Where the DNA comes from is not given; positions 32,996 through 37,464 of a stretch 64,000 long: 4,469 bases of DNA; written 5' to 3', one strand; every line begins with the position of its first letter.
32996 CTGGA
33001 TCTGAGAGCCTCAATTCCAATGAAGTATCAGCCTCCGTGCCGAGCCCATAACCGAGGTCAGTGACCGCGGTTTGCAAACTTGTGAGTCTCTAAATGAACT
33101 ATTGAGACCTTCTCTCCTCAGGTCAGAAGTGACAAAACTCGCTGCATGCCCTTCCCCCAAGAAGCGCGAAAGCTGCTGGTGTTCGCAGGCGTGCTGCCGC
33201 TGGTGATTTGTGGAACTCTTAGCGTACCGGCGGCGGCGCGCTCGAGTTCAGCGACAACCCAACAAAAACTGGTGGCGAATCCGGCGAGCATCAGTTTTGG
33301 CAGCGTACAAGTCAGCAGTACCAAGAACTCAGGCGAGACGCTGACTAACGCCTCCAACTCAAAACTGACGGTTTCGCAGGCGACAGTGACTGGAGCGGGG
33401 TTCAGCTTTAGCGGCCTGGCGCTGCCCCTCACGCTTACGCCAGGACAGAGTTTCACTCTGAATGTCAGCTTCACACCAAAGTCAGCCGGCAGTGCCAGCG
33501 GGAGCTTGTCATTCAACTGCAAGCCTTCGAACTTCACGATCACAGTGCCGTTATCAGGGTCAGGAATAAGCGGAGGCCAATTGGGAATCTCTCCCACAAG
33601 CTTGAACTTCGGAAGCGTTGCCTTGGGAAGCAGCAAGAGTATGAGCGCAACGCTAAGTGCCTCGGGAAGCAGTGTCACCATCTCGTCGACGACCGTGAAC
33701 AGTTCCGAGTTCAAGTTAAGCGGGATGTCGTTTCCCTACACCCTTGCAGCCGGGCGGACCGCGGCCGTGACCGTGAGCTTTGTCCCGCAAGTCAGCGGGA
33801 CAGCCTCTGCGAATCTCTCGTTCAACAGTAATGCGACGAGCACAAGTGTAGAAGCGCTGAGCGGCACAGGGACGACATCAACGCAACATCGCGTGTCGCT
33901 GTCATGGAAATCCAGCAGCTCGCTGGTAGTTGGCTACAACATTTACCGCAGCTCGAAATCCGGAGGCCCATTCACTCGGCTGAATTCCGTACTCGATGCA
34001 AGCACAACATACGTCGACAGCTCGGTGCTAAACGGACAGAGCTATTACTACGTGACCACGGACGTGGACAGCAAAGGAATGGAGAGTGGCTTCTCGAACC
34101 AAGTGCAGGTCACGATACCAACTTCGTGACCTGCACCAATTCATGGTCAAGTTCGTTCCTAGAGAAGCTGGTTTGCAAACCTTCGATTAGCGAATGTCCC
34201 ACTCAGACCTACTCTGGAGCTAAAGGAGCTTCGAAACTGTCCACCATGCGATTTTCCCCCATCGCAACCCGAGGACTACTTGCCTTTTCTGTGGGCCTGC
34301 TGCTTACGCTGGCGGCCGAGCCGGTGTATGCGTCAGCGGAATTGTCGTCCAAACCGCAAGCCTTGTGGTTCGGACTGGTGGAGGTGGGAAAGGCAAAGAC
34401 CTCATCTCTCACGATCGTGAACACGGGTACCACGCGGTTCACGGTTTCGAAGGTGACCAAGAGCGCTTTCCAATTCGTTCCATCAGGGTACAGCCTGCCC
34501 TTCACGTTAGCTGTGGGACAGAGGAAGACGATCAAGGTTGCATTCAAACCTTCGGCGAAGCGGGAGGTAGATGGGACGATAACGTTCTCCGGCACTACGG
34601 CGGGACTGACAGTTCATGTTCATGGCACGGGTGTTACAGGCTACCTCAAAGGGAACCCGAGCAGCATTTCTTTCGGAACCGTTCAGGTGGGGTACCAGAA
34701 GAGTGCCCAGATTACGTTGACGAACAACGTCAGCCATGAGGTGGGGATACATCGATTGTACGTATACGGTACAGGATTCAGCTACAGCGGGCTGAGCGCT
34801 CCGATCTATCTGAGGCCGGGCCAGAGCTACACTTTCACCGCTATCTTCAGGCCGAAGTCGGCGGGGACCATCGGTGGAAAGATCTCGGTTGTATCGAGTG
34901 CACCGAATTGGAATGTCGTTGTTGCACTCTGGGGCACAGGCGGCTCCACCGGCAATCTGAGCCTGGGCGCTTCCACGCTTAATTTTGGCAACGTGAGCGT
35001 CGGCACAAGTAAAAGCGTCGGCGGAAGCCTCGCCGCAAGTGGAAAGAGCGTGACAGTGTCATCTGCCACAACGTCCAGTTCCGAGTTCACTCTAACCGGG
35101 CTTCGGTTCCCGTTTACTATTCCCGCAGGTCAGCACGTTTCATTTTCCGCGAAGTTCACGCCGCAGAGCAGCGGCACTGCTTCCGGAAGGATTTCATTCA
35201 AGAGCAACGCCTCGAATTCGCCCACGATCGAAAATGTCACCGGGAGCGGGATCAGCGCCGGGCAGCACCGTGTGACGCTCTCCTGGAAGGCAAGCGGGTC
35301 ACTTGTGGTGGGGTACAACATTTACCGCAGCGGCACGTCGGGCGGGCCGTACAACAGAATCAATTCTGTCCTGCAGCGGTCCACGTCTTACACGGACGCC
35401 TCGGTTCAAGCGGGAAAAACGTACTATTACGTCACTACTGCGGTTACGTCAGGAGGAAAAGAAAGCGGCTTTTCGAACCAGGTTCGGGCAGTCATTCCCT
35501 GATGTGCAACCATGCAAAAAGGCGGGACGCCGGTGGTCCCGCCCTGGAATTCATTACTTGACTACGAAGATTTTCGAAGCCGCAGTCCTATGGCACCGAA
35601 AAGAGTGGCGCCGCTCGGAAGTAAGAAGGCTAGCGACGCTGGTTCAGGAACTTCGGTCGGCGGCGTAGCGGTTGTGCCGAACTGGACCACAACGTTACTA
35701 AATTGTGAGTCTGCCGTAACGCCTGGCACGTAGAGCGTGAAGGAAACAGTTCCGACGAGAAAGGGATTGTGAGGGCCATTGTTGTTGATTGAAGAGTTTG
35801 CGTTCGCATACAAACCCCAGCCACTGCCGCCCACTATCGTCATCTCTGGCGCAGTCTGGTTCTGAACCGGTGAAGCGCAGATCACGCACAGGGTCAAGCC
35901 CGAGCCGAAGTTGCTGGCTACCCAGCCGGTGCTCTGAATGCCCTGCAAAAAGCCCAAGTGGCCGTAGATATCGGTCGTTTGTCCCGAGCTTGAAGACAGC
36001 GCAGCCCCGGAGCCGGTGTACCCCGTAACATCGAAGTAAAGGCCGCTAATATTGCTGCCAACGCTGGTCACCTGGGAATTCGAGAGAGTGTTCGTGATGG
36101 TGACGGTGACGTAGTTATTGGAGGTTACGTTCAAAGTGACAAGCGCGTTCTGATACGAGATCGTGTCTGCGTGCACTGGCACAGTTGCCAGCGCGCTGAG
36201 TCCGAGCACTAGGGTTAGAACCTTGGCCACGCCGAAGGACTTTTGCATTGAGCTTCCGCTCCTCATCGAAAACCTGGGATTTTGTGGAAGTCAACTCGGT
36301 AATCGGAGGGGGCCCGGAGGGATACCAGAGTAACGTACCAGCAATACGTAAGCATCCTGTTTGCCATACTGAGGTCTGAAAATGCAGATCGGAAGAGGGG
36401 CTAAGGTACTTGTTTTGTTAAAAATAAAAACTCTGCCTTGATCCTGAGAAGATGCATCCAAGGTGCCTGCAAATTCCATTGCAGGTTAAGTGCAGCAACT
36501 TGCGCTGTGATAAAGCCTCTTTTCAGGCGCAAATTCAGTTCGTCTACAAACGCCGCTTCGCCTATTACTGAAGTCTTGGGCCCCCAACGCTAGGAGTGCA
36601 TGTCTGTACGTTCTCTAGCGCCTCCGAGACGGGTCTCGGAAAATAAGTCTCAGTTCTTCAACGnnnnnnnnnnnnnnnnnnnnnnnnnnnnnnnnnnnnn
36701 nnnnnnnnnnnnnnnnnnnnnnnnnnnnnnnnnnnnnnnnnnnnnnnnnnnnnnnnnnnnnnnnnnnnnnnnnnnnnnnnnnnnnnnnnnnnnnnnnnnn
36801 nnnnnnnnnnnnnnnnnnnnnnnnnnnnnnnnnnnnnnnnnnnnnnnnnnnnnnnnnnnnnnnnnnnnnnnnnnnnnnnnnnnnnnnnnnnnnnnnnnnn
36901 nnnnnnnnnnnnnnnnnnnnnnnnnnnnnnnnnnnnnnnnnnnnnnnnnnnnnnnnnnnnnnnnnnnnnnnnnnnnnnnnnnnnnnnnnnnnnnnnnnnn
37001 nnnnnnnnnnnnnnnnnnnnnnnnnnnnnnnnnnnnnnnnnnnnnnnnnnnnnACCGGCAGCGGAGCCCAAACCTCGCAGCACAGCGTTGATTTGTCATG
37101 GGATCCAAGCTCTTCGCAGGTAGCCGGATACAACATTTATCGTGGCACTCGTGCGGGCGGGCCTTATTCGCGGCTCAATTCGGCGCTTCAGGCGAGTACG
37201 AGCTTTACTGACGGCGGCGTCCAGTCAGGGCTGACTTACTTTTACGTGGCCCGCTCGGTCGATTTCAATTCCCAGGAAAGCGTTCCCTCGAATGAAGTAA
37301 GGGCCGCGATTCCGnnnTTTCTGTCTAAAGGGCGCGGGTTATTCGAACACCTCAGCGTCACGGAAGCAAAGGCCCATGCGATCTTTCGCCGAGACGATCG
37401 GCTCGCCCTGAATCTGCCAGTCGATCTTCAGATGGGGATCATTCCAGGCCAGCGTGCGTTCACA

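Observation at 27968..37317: Tandem array of five secreted paralogs with 9, 4, 2, 3 and 1 Ig-like repeats, each ending in the same terminal repeat plus FN3 tail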

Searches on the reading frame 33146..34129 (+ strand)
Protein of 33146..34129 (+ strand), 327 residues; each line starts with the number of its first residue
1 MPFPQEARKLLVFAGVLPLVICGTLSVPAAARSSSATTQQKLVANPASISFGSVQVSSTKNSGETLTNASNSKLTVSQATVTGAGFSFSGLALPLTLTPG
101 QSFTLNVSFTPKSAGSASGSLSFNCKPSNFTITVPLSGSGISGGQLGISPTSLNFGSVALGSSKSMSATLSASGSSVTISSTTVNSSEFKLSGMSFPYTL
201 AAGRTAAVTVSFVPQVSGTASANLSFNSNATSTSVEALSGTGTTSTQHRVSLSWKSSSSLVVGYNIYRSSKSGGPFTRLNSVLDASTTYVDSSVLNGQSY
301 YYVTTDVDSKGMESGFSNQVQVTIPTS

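Call 3: search_protein_families(library=pfam, proteins=[window:33146-34129:+], max_evalue=0.01)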
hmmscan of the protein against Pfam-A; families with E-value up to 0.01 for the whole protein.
window:33146-34129:+ (327 aa): 13 families
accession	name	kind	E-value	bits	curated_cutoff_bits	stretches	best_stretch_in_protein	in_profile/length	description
PF22073.2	Cep192_D4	-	2.8e-22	79.5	35.5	2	41-140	3-111/112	Cep192 domain 4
PF22544.2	HYDIN_VesB_CFA65-like_Ig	-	2e-17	63.7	25.5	2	45-136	6-97/100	HYDIN/CFA65/VesB-like, Ig-like domain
PF15780.11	ASH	-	4.1e-17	62.6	27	2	45-123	10-88/98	Abnormal spindle-like microcephaly-assoc'd, ASPM-SPD-2-Hydin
PF12371.14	TMEM131_like_N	-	3.6e-12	46.8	28.8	2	147-226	2-82/84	Transmembrane protein 131-like N-terminal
PF24771.2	Ig_CFAP74_1st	-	1.6e-08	35.2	29.2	1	43-134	2-95/97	CFAP74 first Ig-like domain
PF22067.2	Cep192_D3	-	3.2e-06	27.6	27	1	48-138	8-97/99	Cep192 domain 3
PF07610.17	DUF1573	-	0.00012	22.5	26.1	0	47-133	6-91/98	Protein of unknown function (DUF1573)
PF24507.1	Ig_CFAP65_4th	-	0.00062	20.5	27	0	96-140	33-76/76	CFAP65, fourth Ig-like domain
PF24499.1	Ig_TMEM131L_4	-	0.00064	20.5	27.8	0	81-118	81-114/136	TMEM131L fourth Ig-like domain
PF00927.28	Transglut_C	-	0.0017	18.9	26.6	0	65-125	22-90/106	Transglutaminase family, C-terminal ig like domain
PF24798.1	Ig-CFAP74_4th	-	0.003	18.1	28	0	46-124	3-80/95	CFAP74 forth Ig-like domain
PF21633.3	MOV-10_Ig-like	-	0.0059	17.1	27.4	0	93-128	74-109/126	Helicase MOV-10, Ig-like domain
PF22066.2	Cep192_D8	-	0.0064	17.1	33.5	0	43-139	7-99/101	Cep192 domain 8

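Call 4: search_protein_families(library=ncbifam, proteins=[window:33146-34129:+], max_evalue=0.01)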
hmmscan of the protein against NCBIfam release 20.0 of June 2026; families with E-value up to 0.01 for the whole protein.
window:33146-34129:+ (327 aa): 1 family
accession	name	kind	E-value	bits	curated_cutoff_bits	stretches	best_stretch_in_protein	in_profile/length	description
NF012200.0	choice_anch_D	domain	6e-28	97.5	45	2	133-232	2-107/108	choice-of-anchor D domain-containing protein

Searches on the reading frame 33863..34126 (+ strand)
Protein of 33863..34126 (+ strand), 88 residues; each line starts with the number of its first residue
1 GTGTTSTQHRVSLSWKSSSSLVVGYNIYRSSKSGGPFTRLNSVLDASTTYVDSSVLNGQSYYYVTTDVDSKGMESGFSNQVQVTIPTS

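Call 12: search_protein_families(library=pfam, proteins=[window:33863-34126:+], max_evalue=10)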
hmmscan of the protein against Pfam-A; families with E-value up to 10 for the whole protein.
seq(88 aa): 2 families
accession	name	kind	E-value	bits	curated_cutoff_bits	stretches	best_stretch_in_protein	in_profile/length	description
PF00041.27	fn3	-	0.042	14.5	25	1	5-83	10-83/84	Fibronectin type III domain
PF13045.11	DUF3905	-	0.19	12.2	27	1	37-72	42-77/84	Protein of unknown function (DUF3905)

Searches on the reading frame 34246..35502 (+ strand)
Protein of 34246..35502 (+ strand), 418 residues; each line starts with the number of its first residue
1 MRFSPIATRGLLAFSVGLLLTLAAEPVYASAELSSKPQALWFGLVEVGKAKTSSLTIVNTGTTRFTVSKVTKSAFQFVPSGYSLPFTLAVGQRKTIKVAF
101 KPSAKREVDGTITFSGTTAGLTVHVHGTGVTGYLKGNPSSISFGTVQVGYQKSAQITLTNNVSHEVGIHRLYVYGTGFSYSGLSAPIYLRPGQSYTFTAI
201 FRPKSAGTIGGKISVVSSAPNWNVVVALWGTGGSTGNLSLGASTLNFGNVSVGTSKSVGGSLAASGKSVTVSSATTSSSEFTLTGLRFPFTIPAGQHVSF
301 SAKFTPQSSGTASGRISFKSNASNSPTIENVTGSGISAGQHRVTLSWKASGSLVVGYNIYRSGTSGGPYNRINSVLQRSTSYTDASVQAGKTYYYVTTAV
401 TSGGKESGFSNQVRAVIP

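Call 3: search_protein_families(library=pfam, proteins=[window:34246-35502:+], max_evalue=0.01)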
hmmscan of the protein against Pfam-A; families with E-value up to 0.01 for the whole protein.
window:34246-35502:+ (418 aa): 15 families
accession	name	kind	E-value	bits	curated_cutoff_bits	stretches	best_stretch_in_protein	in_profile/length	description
PF22073.2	Cep192_D4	-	9.1e-27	93.9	35.5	3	134-233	4-112/112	Cep192 domain 4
PF15780.11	ASH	-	1.6e-25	89.6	27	3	34-116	9-90/98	Abnormal spindle-like microcephaly-assoc'd, ASPM-SPD-2-Hydin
PF22544.2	HYDIN_VesB_CFA65-like_Ig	-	6.4e-22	78.1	25.5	3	33-125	3-95/100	HYDIN/CFA65/VesB-like, Ig-like domain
PF24771.2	Ig_CFAP74_1st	-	8.9e-16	58.5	29.2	2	34-125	2-95/97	CFAP74 first Ig-like domain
PF12371.14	TMEM131_like_N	-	1.8e-15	57.3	28.8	2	36-113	4-81/84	Transmembrane protein 131-like N-terminal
PF07610.17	DUF1573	-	7.6e-13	48.8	26.1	1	40-113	8-80/98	Protein of unknown function (DUF1573)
PF24507.1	Ig_CFAP65_4th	-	1.5e-05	25.7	27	0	291-334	33-75/76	CFAP65, fourth Ig-like domain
PF22067.2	Cep192_D3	-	1.9e-05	25.1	27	0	45-114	13-82/99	Cep192 domain 3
PF24798.1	Ig-CFAP74_4th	-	2.3e-05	24.9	28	0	37-116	3-81/95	CFAP74 forth Ig-like domain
PF14874.12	PapD-like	-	2.3e-05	24.9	27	0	32-98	3-69/102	Flagellar-associated PapD-like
PF25248.1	Ig_CFAP65_8th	-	5.5e-05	23.4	25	0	132-161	2-31/128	CFAP65, eight Ig-like domain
PF22064.2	Cep192_D2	-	0.00015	22.5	27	0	138-168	11-41/154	Cep192 domain 2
PF24499.1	Ig_TMEM131L_4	-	0.0023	18.8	27.8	0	57-112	56-117/136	TMEM131L fourth Ig-like domain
PF18370.7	RGI_lyase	-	0.0031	18.3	27.8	1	341-400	17-72/86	Rhamnogalacturonan I lyases beta-sheet domain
PF25249.1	Ig_CFAP65_7th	-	0.0056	16.9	28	0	189-220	57-88/120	CFAP65, seventh Ig-like domain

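Call 4: search_protein_families(library=ncbifam, proteins=[window:34246-35502:+], max_evalue=0.01)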
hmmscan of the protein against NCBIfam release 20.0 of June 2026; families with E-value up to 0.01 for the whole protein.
window:34246-35502:+ (418 aa): 1 family
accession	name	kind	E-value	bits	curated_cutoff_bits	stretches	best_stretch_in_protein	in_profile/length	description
NF012200.0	choice_anch_D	domain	2.5e-39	134.1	45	3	122-220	2-106/108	choice-of-anchor D domain-containing protein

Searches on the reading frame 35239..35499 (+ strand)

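Call 12: search_protein_families(library=pfam, proteins=[window:35239-35499:+], max_evalue=10)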
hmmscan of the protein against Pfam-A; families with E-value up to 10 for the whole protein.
seq(87 aa): 3 families
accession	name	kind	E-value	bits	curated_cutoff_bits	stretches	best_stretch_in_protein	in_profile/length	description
PF00041.27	fn3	-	4.4e-05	24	25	1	8-83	12-82/84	Fibronectin type III domain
PF18370.7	RGI_lyase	-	0.00013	22.6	27.8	1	10-76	17-77/86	Rhamnogalacturonan I lyases beta-sheet domain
PF25529.1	Ig_ENGASE1_C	-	0.16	12.5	27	1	12-48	30-65/117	ENGASE1-like, C-terminal immunoglobulin-like domain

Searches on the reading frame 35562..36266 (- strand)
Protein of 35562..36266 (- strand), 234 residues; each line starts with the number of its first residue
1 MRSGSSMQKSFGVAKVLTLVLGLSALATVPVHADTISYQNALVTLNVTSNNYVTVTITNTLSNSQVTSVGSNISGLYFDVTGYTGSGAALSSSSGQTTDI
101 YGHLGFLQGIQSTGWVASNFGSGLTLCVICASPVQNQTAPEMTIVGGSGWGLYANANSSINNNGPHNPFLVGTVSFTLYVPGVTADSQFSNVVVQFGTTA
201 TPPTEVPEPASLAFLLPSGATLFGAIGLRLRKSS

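Call 3: search_protein_families(library=pfam, proteins=[window:35562-36266:-], max_evalue=0.01)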
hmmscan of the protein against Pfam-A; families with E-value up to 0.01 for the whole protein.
window:35562-36266:- (234 aa): 0 families

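Call 4: search_protein_families(library=ncbifam, proteins=[window:35562-36266:-], max_evalue=0.01)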
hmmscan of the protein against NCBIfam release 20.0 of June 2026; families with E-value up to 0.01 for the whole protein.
window:35562-36266:- (234 aa): 1 family
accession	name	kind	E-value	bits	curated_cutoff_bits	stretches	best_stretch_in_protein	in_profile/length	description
NF045504.1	Xrt_dep_XDD4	subfamily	3.3e-05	23.9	40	1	39-200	26-200/202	XDD4 family exosortase-dependent surface protein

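Call 35: search_protein_families(library=ncbifam, proteins=[window:35562-36266:-], max_evalue=0.01)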
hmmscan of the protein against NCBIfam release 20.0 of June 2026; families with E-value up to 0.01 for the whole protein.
window:35562-36266:- (234 aa): 1 family
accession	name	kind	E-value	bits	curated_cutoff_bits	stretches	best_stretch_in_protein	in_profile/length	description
NF045504.1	Xrt_dep_XDD4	subfamily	3.3e-05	23.9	40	1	39-200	26-200/202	XDD4 family exosortase-dependent surface protein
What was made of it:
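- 35562..36266 (-): Embedded 234-aa PEP-CTERM protein (C-terminus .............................). It matches the XDD4 family weakly. It is lineage-specific and not a conserved part of the array. NF045504 scores 23.9 bits against a cut-off of 40 (calls 4, 35).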

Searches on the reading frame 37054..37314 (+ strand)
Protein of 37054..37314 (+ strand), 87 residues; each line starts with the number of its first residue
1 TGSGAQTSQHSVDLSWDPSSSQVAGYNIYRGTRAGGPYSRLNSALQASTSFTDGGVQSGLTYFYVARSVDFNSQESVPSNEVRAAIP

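Call 12: search_protein_families(library=pfam, proteins=[window:37054-37314:+], max_evalue=10)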
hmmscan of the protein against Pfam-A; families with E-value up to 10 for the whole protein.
seq(87 aa): 1 family
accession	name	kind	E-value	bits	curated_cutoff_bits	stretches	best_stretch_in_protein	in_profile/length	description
PF00041.27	fn3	-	0.0022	18.6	25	1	7-79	11-81/84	Fibronectin type III domain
